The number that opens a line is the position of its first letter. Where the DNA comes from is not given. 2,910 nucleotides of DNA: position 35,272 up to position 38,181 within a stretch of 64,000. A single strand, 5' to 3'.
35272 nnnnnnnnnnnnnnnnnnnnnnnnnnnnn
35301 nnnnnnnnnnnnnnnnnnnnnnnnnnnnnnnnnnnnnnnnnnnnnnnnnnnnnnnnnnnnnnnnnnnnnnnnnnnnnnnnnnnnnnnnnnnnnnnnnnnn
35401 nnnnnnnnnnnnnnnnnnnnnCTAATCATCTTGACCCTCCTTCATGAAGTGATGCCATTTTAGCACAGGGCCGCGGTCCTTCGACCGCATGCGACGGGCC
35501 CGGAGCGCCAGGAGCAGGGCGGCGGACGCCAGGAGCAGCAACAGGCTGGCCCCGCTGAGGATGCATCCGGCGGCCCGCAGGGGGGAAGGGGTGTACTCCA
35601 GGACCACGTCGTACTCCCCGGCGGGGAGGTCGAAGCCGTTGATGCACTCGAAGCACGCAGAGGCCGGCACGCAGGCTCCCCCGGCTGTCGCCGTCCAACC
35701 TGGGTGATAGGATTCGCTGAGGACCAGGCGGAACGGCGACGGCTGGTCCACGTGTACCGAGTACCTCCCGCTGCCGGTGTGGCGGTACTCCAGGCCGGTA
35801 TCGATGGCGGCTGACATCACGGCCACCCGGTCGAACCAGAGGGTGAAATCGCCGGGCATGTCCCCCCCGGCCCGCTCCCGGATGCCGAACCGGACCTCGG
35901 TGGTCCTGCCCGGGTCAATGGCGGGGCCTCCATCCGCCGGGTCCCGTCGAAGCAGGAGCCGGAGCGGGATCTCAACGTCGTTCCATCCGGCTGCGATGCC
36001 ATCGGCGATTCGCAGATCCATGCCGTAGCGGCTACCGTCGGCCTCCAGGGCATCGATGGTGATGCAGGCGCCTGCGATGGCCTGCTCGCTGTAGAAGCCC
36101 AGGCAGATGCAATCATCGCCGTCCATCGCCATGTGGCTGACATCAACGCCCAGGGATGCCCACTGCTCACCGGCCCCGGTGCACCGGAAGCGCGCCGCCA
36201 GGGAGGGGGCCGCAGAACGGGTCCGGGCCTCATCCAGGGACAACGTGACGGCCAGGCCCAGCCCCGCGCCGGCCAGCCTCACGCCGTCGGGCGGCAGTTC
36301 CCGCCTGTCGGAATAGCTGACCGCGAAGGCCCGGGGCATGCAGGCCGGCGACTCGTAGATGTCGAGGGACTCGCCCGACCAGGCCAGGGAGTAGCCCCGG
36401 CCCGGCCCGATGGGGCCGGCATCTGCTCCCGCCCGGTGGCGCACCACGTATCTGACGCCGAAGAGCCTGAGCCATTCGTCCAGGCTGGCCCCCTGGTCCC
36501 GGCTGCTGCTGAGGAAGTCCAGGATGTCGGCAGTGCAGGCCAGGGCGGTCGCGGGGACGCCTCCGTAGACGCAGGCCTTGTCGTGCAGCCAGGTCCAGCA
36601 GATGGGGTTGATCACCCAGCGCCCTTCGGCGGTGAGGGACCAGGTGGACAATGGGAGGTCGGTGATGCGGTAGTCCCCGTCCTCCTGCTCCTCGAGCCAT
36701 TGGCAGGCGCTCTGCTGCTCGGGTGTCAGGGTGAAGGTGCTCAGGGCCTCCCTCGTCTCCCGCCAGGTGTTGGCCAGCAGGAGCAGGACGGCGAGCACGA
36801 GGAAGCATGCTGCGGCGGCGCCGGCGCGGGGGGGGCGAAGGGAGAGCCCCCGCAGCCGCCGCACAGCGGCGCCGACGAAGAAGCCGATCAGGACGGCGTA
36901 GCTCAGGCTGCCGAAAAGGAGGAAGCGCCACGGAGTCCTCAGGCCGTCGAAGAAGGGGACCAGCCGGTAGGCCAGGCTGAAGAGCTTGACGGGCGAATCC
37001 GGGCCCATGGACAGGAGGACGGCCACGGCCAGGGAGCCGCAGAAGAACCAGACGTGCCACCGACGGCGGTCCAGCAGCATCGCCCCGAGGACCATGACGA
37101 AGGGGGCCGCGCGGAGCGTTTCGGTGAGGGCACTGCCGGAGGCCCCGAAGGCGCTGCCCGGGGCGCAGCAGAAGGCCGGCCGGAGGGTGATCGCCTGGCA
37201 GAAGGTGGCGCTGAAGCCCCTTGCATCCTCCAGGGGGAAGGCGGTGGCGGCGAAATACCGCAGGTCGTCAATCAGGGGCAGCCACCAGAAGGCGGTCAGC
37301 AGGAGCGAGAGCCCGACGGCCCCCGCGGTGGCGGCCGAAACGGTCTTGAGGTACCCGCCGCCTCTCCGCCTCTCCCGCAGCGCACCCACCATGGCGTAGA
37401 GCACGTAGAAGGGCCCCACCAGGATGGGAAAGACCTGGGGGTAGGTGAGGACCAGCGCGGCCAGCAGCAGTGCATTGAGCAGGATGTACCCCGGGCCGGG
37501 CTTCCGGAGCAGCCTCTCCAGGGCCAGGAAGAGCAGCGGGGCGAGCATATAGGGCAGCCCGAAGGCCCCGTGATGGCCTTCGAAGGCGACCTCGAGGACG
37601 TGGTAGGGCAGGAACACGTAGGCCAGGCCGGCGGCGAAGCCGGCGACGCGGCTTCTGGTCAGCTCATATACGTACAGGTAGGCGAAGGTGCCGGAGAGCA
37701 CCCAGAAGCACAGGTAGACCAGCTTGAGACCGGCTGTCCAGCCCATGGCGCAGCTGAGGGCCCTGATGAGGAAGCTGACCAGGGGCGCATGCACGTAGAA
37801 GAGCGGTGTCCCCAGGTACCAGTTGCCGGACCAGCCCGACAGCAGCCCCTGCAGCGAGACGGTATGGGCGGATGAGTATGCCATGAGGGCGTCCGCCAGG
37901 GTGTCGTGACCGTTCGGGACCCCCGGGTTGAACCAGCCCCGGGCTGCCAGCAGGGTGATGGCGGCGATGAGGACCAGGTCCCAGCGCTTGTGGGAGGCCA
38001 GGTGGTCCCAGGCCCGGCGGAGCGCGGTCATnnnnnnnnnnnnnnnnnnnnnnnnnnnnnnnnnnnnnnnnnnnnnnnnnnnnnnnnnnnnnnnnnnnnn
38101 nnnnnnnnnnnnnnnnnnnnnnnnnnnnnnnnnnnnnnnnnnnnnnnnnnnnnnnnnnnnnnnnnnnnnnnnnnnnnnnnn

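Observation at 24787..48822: ~24-kb island encoding a polyprenyl-phosphate-sugar-dependent surface glycosylation system with candidate protein substrates embedded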

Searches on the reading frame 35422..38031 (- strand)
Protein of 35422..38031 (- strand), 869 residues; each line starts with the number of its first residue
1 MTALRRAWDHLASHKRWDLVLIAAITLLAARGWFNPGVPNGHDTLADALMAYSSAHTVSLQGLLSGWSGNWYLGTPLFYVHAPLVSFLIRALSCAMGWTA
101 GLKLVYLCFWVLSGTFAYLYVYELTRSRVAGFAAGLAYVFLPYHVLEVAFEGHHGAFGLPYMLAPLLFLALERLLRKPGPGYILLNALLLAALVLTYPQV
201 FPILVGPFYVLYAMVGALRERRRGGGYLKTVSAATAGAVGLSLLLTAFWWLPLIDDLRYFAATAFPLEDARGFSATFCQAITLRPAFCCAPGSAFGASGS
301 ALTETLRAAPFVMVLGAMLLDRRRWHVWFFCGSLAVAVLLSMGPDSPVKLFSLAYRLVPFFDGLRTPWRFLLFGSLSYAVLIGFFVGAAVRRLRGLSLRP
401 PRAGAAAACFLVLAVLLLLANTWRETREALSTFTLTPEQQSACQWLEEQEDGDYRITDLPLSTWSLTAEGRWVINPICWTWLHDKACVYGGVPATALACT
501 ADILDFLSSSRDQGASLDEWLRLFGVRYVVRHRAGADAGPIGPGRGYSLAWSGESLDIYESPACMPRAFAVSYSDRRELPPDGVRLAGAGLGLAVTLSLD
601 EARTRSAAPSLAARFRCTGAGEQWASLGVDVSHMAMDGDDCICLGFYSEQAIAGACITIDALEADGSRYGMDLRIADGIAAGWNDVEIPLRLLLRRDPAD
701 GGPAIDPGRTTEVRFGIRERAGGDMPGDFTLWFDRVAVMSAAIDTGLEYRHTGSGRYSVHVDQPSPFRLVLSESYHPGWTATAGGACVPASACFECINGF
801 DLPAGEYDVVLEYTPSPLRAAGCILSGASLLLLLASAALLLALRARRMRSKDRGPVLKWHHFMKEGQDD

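Call 4: search_protein_families(library=pfam, proteins=[window:35425-38031:-], max_evalue=0.01)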
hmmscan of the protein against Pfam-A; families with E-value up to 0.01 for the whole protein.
window:35425-38031:- (869 aa): 2 families
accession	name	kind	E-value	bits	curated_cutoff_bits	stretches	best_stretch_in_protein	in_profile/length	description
PF09586.16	YfhO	-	2.9e-07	29.7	28.5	1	750-820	759-830/835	Bacterial membrane protein YfhO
PF10131.15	PTPS_related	-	7.2e-05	21.9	26.4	1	82-457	5-336/621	6-pyruvoyl-tetrahydropterin synthase related domain; membrane protein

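Call 7: search_protein_families(library=ncbifam, proteins=[window:35425-38031:-], max_evalue=0.01)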
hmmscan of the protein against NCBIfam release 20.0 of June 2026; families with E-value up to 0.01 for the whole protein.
window:35425-38031:- (869 aa): 1 family
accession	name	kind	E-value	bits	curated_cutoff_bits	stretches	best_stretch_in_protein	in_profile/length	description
NF047590.1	GlcsyltransPgfM2Strep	equivalog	8.5e-05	20.9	1500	1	769-836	810-876/884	glycosyltransferase PgfM2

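Call 8: find_encoding_contigs(protein=window:35422-38031:-, flank=10000, max_places=6)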
Protein window:35422-38031:- (869 aa): 5 contigs read that carry it; 2 places shown.
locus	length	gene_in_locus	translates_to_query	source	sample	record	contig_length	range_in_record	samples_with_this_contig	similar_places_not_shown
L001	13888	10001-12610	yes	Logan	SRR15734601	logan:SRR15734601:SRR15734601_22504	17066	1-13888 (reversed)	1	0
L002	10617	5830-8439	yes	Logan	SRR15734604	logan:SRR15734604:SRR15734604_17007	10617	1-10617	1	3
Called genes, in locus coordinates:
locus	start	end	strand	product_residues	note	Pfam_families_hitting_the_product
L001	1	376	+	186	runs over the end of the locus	PF08645:PNK3P (weak), PF00702:Hydrolase, PF13419:HAD_2 (weak), PF13242:Hydrolase_like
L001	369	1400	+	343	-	PF00288:GHMP_kinases_N, PF08544:GHMP_kinases_C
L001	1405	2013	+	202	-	PF13580:SIS_2, PF01380:SIS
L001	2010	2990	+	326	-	PF01073:3Beta_HSD, PF01370:Epimerase, PF02719:Polysacc_synt_2, PF04321:RmlD_sub_bind, PF05368:NmrA (faint), PF08659:KR (faint), PF13460:NAD_binding_10, PF16363:GDP_Man_Dehyd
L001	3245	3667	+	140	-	PF04138:GtrA_DPMS_TM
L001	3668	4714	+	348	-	PF01370:Epimerase, PF04321:RmlD_sub_bind (weak), PF16363:GDP_Man_Dehyd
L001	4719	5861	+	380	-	PF01041:DegT_DnrJ_EryC1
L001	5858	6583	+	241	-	PF00535:Glycos_transf_2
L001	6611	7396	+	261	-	PF00132:Hexapep (weak), PF14602:Hexapep_2 (weak)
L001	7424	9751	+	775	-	PF10131:PTPS_related (weak)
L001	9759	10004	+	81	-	-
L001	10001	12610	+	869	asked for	PF09586:YfhO (faint), PF10131:PTPS_related (weak)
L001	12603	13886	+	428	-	?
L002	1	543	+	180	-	?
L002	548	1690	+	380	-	PF01041:DegT_DnrJ_EryC1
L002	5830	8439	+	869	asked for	PF09586:YfhO (faint), PF10131:PTPS_related (weak)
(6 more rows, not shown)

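Call 9: find_related_loci(query=window:35425-38031:-, collection=genome_contigs, flank=10000)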
Query window:35425-38031:- (869 aa) in genome_contigs; peptide patterns used: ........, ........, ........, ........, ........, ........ (x = any residue, [..] = any of these).
16 stretches matched a pattern, but none encodes a relative of the query by tblastn (E <= 1e-3).

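Call 10: find_homologous_proteins(query=window:35425-38031:-, max_evalue=0.001)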
Query window:35425-38031:- (869 aa): 37 proteins with E <= 0.001 among 8000 candidates.
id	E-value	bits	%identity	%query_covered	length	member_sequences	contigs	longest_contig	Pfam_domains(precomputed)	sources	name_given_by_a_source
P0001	0.0e+0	1991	100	100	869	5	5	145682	PF10131.16,PF09586.17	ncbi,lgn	-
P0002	0.0e+0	1024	55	95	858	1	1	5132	PF10131.16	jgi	jgi:hypothetical protein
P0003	3.1e-297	1007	53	95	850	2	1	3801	-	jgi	jgi:hypothetical protein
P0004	8.4e-287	972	53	93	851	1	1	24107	PF10131.16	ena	-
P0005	3.6e-285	967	54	97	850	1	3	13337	-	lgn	-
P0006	7.6e-284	962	52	97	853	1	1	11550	-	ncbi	-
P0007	6.6e-283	959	50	95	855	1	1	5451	-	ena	-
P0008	5.7e-281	953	51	97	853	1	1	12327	-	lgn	-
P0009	8.6e-272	923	51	95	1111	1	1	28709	PF13641.13,PF00535.33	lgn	-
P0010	2.9e-261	888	49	97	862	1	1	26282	PF10131.16,PF09586.17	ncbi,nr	ncbi:MAG: hypothetical protein QUS33_03600 [Dehalococcoidia bacterium]|nr:hypothetical protein [Deha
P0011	1.1e-258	879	48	98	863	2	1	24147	PF09586.17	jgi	jgi:uncharacterized membrane protein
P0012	1.7e-256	872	49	98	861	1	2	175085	-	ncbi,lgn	-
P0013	8.4e-255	866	48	98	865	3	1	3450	-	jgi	jgi:hypothetical protein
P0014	1.5e-247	842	48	95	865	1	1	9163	-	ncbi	-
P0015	1.4e-240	819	45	96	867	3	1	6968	PF10131.16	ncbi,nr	ncbi:MAG: hypothetical protein NTZ04_03685 [Chloroflexi bacterium]|nr:hypothetical protein [Chlorofl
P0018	2.1e-236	805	45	97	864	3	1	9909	PF09586.17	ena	-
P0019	9.2e-236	803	44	97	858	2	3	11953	PF09586.17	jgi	jgi:hypothetical protein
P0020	1.3e-235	803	44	97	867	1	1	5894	PF10131.16,PF21314.3,PF09586.17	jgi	jgi:hypothetical protein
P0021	1.0e-234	800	43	96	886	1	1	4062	PF10131.16,PF09586.17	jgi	jgi:hypothetical protein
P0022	1.0e-233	797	44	97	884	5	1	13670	PF09586.17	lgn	-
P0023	1.8e-232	792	44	98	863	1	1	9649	PF10131.16,PF09586.17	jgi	jgi:hypothetical protein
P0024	7.0e-232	790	42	98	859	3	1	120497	PF10131.16,PF09586.17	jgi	jgi:hypothetical protein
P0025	2.3e-230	785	45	95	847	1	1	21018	PF10131.16,PF09586.17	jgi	jgi:hypothetical protein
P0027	3.0e-227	775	45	98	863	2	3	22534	PF09586.17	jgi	jgi:hypothetical protein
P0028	1.3e-218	747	43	96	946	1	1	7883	PF10131.16,PF09586.17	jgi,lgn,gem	-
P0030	3.9e-152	527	37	92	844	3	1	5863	PF10131.16,PF09586.17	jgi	-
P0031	8.4e-150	519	36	92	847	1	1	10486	PF10131.16,PF09586.17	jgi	jgi:hypothetical protein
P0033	7.9e-10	56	34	15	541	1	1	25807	PF10131.16,PF09586.17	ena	-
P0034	9.0e-10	56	29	33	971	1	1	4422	PF09586.17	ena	-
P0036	1.2e-5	42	32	16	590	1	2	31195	PF10131.16,PF09586.17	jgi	jgi:hypothetical protein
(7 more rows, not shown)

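Call 12: find_encoding_contigs(protein=P0012, flank=10000, max_places=2)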
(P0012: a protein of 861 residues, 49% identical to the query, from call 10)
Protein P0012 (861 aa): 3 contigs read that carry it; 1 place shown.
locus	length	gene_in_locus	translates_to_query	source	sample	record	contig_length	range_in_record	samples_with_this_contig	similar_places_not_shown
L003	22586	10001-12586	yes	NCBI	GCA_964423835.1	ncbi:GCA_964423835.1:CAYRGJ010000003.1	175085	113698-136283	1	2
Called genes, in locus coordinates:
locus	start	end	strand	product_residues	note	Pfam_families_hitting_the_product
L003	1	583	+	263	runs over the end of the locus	PF00132:Hexapep (faint), PF14602:Hexapep_2 (faint)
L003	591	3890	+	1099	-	PF10131:PTPS_related (weak)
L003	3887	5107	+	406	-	PF02655:ATP-grasp_3, PF02786:CPSase_L_D2 (faint), PF15632:ATPgrasp_Ter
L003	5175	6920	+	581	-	-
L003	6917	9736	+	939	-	PF10131:PTPS_related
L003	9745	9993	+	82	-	-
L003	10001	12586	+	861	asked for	-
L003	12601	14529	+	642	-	-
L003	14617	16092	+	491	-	PF13229:Beta_helix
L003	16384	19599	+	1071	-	PF22842:Pel9A-like_beta_helix, PF05048:NosD, PF13229:Beta_helix, PF00801:PKD, PF18911:PKD_4, PF05048:NosD, PF13229:Beta_helix, PF00801:PKD, +1 more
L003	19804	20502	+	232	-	PF00535:Glycos_transf_2, PF13641:Glyco_tranf_2_3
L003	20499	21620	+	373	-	PF13439:Glyco_transf_4, PF13579:Glyco_trans_4_4, PF20706:GT4-conflict, PF00534:Glycos_transf_1, PF13692:Glyco_trans_1_4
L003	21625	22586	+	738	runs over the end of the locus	-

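Call 13: find_encoding_contigs(protein=P0024, flank=10000, max_places=2)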
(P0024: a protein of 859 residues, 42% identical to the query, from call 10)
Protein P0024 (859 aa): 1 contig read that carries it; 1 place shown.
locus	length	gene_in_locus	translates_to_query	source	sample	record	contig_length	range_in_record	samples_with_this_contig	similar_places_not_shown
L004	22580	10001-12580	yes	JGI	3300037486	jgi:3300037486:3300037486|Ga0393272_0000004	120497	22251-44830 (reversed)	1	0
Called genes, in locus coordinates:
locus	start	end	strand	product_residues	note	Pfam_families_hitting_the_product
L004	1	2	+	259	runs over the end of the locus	PF09594:GT87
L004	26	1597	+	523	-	-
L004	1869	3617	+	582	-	PF02776:TPP_enzyme_N, PF00205:TPP_enzyme_M, PF02775:TPP_enzyme_C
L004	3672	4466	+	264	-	PF03328:HpcH_HpaI (weak)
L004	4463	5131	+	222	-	PF13561:adh_short_C2, PF00106:adh_short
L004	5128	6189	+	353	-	PF13685:Fe-ADH_2 (weak), PF01761:DHQ_synthase, PF24621:DHQS_C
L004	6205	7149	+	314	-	PF00535:Glycos_transf_2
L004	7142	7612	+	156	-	PF04138:GtrA_DPMS_TM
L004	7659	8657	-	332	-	PF01073:3Beta_HSD, PF01370:Epimerase, PF02719:Polysacc_synt_2, PF04321:RmlD_sub_bind, PF05368:NmrA (weak), PF07993:NAD_binding_4, PF08659:KR (weak), PF16363:GDP_Man_Dehyd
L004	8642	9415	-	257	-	PF00483:NTP_transferase, PF12804:NTP_transf_3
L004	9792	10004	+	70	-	-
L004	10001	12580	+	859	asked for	PF10131:PTPS_related, PF09586:YfhO (weak)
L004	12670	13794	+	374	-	PF01073:3Beta_HSD, PF01370:Epimerase, PF02719:Polysacc_synt_2 (weak), PF05368:NmrA (faint), PF16363:GDP_Man_Dehyd, PF07993:NAD_binding_4, PF01370:Epimerase, PF16363:GDP_Man_Dehyd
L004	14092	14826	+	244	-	PF00535:Glycos_transf_2, PF13641:Glyco_tranf_2_3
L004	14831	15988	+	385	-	PF13439:Glyco_transf_4, PF13579:Glyco_trans_4_4, PF00534:Glycos_transf_1, PF13692:Glyco_trans_1_4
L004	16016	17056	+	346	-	PF01408:GFO_IDH_MocA, PF22725:GFO_IDH_MocA_C3, PF02894:GFO_IDH_MocA_C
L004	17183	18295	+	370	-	PF01041:DegT_DnrJ_EryC1, PF00155:Aminotran_1_2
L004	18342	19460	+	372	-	PF13439:Glyco_transf_4, PF13579:Glyco_trans_4_4, PF20706:GT4-conflict, PF00534:Glycos_transf_1, PF13692:Glyco_trans_1_4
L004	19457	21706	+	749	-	-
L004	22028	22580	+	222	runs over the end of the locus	PF01209:Ubie_methyltran, PF02353:CMAS (weak), PF13489:Methyltransf_23, PF07021:MetW, PF13847:Methyltransf_31, PF08241:Methyltransf_11, PF08242:Methyltransf_12, PF13649:Methyltransf_25, +2 more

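Call 14: list_cluster_members(proteins=[window:35425-38031:-, window:50928-52124:+, window:33537-35429:-, window:27553-29847:-, window:38284-40608:-, window:19507-21510:-])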
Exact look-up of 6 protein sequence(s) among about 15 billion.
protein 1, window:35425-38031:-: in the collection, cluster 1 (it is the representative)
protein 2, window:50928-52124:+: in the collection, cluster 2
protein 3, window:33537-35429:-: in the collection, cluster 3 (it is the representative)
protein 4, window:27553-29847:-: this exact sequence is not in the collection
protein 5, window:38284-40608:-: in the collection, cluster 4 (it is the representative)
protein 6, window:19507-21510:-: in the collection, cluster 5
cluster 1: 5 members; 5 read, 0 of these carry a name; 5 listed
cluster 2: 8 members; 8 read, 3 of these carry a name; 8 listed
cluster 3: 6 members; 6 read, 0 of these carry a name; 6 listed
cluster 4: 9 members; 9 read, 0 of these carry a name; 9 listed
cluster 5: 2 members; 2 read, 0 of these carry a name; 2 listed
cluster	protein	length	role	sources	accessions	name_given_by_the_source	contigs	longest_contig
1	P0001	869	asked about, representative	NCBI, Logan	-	-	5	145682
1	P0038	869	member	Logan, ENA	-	-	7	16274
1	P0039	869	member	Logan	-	-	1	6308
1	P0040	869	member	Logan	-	-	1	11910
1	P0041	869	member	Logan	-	-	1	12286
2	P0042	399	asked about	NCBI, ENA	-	-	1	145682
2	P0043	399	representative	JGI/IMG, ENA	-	-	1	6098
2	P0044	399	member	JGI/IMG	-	elongation factor Tu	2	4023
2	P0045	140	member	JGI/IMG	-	elongation factor Tu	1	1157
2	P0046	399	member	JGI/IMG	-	elongation factor Tu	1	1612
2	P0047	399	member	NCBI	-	-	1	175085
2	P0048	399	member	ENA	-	-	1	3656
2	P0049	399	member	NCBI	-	-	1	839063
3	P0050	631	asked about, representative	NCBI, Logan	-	-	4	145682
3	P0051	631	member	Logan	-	-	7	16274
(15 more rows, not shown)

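Call 16: find_related_loci(query=A1, collection=genome_contigs, flank=10000)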
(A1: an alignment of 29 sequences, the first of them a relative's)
Query A1 (869 aa) in genome_contigs; peptide patterns used: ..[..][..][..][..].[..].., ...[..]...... (x = any residue, [..] = any of these).
34 stretches matched a pattern; 10 encode a relative of the query (tblastn E <= 1e-3); 10 distinct loci.
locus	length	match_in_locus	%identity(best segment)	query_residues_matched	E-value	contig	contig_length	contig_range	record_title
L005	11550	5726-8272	52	4-849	0e+0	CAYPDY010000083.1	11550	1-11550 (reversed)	MAG TPA_asm: uncultured Dehalococcoidia bacterium isolate SRP192927_co7_33 genome assembly, contig: NODE_11298_length_11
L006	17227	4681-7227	49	4-849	0e+0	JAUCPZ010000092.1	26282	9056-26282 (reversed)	MAG: Dehalococcoidia bacterium isolate Bin_016 k127_318610, whole genome shotgun sequence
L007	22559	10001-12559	49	4-854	0e+0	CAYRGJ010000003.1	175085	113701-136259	MAG TPA_asm: uncultured Dehalococcoidia bacterium isolate SRP192927_co6_610 genome assembly, contig: NODE_33_length_1750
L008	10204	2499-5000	44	10-841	0e+0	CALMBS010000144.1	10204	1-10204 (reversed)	MAG TPA_asm: uncultured Chloroflexi bacterium isolate SRR8859388_bin.22_CONCOCT_v1.1_MAG genome assembly, contig: ERZ164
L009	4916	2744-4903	44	4-721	0e+0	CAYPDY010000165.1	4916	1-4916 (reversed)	MAG TPA_asm: uncultured Dehalococcoidia bacterium isolate SRP192927_co7_33 genome assembly, contig: NODE_41674_length_49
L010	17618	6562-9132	45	2-855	0e+0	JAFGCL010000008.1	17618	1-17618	MAG: Dehalococcoidia bacterium isolate Zod_Metabat.1111 k87_260047, whole genome shotgun sequence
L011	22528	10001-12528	52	2-839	0e+0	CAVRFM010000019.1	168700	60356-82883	MAG: uncultured Chloroflexia bacterium isolate MFD04492.bin.1.138 genome assembly, contig: contig_52412, whole genome sh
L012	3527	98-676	30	64-259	4e-11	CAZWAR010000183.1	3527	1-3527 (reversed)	MAG TPA_asm: uncultured Gaiellales bacterium isolate binchicken_co129_799 genome assembly, contig: NODE_103644_length_35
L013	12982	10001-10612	28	64-270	1e-7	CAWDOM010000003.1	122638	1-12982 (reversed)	MAG: uncultured Actinomycetota bacterium isolate MFD04716.bin.2.261 genome assembly, contig: contig_16573, whole genome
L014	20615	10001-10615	32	64-265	2e-7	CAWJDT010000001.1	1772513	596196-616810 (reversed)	MAG: uncultured Actinomycetes bacterium isolate MFD04716.bin.2.17 genome assembly, contig: contig_10995, whole genome sh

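Call 27: search_solved_structures(query=A1, max_evalue=1)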
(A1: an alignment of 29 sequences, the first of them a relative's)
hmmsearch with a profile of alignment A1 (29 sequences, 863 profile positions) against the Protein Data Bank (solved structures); distinct sequences matched with E-value up to 1: 0.
